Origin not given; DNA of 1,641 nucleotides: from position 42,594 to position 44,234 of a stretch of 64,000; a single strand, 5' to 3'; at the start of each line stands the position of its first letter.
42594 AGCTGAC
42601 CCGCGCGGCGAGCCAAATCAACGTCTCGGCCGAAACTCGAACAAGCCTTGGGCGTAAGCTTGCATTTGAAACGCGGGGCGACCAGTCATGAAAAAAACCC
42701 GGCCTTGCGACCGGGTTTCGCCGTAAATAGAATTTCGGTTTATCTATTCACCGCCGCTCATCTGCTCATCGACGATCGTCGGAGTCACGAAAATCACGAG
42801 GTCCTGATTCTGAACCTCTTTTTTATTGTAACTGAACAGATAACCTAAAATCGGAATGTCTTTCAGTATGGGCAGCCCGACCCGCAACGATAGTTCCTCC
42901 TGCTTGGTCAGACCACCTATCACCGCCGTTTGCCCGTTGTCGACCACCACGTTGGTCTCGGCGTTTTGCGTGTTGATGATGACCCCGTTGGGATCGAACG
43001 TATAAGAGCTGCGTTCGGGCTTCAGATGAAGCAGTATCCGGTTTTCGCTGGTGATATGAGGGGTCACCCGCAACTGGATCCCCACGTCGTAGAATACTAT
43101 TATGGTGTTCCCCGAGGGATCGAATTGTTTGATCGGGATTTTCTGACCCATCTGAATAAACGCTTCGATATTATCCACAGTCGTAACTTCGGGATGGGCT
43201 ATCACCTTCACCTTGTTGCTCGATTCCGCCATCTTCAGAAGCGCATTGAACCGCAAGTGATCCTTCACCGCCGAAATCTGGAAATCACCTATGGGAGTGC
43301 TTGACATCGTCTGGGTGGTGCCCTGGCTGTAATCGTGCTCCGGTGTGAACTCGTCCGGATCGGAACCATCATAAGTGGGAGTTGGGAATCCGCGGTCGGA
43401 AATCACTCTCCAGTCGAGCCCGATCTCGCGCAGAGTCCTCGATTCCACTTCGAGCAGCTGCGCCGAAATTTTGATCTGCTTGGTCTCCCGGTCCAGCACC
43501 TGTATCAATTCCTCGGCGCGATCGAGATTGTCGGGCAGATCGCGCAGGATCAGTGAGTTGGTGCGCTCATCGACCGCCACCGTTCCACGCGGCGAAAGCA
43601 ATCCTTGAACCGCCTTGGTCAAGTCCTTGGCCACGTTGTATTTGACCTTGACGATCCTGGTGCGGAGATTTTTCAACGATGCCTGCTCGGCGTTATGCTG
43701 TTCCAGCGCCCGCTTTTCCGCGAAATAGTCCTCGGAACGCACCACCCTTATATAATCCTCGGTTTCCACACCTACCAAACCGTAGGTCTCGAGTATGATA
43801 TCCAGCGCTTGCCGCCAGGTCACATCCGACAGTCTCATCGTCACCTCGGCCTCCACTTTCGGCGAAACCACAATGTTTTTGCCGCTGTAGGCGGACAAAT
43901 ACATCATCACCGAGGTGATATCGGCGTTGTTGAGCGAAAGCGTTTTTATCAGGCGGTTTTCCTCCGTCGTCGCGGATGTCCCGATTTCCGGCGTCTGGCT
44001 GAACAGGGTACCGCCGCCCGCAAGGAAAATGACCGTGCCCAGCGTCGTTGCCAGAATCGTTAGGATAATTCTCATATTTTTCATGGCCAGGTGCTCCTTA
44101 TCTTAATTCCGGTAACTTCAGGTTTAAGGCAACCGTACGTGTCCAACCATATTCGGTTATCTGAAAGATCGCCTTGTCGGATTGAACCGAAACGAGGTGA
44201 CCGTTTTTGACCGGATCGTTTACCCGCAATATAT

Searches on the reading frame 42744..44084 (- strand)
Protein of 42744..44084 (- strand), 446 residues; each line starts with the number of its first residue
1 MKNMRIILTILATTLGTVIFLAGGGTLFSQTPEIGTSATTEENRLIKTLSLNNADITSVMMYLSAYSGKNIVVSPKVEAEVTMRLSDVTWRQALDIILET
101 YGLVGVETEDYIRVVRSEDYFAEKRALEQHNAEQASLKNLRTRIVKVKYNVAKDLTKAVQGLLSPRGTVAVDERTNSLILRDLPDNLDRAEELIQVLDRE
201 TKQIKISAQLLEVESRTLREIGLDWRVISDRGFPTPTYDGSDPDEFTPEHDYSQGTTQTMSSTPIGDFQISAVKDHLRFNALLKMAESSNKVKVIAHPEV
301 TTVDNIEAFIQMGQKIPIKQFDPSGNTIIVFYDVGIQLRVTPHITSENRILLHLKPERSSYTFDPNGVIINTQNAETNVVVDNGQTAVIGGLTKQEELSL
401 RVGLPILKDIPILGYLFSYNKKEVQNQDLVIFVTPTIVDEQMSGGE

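Call 18: search_protein_families(library=pfam, proteins=[window:42744-44084:-], max_evalue=0.00001)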
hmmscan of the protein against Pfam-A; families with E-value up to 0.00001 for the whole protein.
window:42744-44084:- (446 aa): 4 families
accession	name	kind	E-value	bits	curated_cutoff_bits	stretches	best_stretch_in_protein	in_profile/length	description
PF00263.26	Secretin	-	1e-41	142.8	27.5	1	286-439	2-169/169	Bacterial type II and III secretion system protein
PF03958.22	Secretin_N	-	5.1e-17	62.3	28.2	1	142-203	1-69/69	Bacterial type II/III secretion system short domain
PF21305.2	type_II_gspD_N0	-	5.7e-08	32.9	27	1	50-114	2-71/71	GspD-like, N0 domain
PF07660.19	STN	-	3.1e-06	27.3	28.4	0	70-116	2-51/52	Secretin and TonB N terminus short domain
